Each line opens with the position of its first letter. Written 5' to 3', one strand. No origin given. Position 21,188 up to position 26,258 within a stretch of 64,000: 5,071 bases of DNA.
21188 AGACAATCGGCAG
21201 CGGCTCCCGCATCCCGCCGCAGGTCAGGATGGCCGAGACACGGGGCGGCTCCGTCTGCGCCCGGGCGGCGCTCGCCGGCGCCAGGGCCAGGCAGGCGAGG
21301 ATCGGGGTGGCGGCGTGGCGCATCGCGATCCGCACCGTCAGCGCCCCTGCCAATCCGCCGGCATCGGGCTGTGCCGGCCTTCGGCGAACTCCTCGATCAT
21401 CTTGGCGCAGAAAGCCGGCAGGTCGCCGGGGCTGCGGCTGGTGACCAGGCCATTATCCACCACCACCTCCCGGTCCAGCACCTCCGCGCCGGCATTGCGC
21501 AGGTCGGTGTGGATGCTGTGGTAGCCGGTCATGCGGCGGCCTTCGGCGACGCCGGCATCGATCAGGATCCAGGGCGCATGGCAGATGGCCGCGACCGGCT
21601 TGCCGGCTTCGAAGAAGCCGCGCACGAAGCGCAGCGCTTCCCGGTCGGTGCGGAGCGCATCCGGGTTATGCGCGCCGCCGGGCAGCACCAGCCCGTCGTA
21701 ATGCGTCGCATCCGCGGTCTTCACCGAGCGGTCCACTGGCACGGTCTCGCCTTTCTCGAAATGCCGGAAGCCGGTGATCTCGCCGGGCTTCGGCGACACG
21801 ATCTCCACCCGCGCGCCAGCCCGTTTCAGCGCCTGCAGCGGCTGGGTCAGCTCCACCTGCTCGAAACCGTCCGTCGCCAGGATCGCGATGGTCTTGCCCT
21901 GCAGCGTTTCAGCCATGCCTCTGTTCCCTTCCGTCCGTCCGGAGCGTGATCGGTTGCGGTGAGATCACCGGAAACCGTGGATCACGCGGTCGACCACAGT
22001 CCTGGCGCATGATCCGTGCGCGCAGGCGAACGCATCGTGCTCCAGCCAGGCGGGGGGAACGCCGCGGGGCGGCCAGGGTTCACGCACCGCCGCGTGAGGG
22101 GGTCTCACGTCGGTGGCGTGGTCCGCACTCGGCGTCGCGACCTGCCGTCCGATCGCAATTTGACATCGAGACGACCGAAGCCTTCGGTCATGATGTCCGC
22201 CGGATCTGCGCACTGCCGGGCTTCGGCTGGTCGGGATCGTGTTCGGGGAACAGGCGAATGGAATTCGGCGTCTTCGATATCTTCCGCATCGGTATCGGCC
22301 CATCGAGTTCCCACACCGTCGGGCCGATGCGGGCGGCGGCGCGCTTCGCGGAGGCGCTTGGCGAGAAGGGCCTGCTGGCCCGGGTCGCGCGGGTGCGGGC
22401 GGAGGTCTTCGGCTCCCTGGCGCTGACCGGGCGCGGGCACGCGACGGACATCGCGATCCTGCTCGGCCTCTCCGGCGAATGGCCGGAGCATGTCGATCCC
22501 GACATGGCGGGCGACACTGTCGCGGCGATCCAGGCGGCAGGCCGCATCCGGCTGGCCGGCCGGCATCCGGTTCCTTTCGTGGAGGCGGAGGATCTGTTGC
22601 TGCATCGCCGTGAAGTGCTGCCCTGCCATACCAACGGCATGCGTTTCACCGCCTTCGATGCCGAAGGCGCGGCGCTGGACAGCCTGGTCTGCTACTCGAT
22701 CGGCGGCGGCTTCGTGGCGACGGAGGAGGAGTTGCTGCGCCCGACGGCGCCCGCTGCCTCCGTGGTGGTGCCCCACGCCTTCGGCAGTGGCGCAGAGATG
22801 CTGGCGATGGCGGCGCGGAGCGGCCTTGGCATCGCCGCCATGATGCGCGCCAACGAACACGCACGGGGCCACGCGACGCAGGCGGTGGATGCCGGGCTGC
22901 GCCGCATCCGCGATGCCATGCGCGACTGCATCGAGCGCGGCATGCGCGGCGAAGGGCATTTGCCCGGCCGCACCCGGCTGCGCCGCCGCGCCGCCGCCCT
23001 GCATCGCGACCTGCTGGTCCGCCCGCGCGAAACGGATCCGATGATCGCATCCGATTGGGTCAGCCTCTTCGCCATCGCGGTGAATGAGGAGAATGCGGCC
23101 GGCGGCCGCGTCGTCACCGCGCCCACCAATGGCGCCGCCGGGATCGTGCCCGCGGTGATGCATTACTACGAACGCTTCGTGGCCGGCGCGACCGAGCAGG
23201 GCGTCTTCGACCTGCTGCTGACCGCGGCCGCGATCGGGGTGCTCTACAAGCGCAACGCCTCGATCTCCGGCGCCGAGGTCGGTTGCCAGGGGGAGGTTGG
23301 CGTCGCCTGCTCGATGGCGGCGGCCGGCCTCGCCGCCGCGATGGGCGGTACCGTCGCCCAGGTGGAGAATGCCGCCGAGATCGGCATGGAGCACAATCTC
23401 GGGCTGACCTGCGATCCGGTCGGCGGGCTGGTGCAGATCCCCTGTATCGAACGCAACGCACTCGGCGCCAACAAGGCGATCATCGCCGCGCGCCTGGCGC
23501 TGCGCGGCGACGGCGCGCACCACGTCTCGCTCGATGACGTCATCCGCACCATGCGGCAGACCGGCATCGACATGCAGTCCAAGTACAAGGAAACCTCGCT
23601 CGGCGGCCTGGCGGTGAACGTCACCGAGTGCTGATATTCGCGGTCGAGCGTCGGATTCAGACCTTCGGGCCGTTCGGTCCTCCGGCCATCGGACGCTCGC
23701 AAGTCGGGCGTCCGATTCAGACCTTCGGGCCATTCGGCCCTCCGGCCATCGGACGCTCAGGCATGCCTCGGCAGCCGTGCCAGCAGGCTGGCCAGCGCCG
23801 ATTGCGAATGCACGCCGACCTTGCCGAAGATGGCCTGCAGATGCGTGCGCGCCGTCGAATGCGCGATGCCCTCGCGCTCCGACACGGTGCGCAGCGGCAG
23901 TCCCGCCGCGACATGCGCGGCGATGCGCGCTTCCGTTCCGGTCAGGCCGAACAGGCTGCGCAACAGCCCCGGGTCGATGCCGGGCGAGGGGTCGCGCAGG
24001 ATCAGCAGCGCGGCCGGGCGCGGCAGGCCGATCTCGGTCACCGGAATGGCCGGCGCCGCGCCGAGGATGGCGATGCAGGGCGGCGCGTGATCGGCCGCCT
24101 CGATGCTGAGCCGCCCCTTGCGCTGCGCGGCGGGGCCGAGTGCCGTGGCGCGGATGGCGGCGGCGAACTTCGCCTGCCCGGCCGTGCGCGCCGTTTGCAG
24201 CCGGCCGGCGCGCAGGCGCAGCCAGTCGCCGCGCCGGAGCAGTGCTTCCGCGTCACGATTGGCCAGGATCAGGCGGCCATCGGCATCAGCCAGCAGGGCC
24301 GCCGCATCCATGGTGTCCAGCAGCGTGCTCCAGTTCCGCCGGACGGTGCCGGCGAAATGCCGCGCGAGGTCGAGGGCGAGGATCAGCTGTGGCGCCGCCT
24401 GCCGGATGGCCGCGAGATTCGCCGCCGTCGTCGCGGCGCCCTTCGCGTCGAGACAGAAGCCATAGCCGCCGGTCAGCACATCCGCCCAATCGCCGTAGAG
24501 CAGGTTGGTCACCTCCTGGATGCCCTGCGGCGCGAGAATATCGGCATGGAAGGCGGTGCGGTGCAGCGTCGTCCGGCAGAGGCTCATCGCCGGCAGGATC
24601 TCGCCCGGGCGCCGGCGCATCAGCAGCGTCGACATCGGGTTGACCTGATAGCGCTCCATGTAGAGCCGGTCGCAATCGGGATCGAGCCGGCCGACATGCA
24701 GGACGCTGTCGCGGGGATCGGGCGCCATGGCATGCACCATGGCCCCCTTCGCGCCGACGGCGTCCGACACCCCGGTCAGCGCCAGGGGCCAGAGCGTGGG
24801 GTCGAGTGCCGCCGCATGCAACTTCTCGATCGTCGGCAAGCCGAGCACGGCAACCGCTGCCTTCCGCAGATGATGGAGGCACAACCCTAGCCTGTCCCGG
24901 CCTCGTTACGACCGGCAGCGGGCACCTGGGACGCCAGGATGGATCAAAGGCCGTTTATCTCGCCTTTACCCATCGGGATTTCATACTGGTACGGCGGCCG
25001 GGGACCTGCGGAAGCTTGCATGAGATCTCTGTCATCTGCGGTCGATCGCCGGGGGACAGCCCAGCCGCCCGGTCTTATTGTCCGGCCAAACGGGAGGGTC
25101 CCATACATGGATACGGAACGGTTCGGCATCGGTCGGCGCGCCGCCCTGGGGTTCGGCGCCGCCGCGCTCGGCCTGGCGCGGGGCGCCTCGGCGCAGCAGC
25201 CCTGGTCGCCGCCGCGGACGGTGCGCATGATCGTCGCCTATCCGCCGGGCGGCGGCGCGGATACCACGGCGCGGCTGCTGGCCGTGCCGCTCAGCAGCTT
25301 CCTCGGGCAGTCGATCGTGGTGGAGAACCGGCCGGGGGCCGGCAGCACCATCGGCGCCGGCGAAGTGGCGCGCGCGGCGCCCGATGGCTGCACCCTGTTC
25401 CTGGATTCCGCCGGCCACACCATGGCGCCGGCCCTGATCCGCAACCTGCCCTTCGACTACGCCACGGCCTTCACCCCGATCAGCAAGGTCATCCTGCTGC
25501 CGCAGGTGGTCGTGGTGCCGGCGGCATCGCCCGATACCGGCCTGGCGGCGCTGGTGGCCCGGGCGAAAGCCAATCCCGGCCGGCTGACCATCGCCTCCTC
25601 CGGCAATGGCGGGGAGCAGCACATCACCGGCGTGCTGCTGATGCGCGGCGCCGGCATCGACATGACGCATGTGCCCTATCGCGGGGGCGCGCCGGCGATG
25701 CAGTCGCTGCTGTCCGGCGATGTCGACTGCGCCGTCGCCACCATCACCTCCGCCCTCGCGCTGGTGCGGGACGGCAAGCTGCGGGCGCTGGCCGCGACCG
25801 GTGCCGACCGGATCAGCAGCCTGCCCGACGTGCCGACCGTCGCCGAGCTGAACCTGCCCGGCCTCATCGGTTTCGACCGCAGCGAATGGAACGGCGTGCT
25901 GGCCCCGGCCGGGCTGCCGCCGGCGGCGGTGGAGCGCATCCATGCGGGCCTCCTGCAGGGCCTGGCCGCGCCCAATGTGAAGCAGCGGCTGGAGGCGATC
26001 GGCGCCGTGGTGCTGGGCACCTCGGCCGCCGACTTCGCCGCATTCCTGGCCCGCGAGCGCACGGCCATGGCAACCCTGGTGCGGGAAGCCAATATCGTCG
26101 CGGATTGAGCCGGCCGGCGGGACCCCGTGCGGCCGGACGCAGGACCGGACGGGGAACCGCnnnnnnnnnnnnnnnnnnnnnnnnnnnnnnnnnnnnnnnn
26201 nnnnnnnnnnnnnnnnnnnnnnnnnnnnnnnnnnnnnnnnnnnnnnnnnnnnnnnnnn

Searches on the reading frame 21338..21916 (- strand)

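Call 41: search_protein_families(library=pfam, proteins=[window:21338-21916:-], max_evalue=0.0001)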
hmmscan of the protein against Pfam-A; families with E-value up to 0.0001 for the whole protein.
window:21338-21916:- (192 aa): 2 families
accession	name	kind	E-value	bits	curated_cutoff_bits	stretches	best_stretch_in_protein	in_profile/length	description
PF01965.30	DJ-1_PfpI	-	3.5e-55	186.8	26.6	1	8-176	1-165/165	DJ-1/PfpI family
PF18011.7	Catalase_C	-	1.5e-08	34.8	24.6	1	6-124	1-116/150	C-terminal domain found in long catalases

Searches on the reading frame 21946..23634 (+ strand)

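Call 41: search_protein_families(library=pfam, proteins=[window:21946-23634:+], max_evalue=0.0001)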
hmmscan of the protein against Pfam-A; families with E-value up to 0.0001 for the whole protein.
window:21946-23634:+ (562 aa): 2 families
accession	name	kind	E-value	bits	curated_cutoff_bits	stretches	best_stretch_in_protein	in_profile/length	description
PF03313.21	SDH_alpha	-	2.9e-88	296.3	26.4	1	292-556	2-260/260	Serine dehydratase alpha chain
PF03315.21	SDH_beta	-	2.8e-59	200.3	26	1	109-262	2-155/155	Serine dehydratase beta chain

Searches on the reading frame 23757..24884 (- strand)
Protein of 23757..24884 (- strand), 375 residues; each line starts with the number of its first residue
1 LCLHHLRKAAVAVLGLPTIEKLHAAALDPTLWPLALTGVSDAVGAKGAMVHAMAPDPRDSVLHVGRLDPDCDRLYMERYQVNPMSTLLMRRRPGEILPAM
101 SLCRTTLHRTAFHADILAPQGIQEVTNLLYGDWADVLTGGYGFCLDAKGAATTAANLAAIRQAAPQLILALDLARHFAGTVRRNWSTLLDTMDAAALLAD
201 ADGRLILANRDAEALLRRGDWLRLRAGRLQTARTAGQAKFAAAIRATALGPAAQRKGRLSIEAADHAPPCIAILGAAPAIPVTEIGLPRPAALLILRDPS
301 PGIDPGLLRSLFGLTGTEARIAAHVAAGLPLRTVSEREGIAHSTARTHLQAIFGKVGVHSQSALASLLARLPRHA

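Call 41: search_protein_families(library=pfam, proteins=[window:23757-24884:-], max_evalue=0.0001)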
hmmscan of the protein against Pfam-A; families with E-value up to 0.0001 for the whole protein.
window:23757-24884:- (375 aa): 1 family
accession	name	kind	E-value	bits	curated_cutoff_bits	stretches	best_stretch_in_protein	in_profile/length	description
PF00196.25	GerE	-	3.1e-05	24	23.5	1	314-366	3-55/57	Bacterial regulatory proteins, luxR family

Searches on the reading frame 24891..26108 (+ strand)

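Call 41: search_protein_families(library=pfam, proteins=[window:24891-26108:+], max_evalue=0.0001)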
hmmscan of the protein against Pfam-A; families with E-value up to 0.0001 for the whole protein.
window:24891-26108:+ (405 aa): 1 family
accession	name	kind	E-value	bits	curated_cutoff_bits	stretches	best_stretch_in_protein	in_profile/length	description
PF03401.19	TctC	-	3.1e-65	220.9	27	1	127-401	2-273/274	Tripartite tricarboxylate transporter family receptor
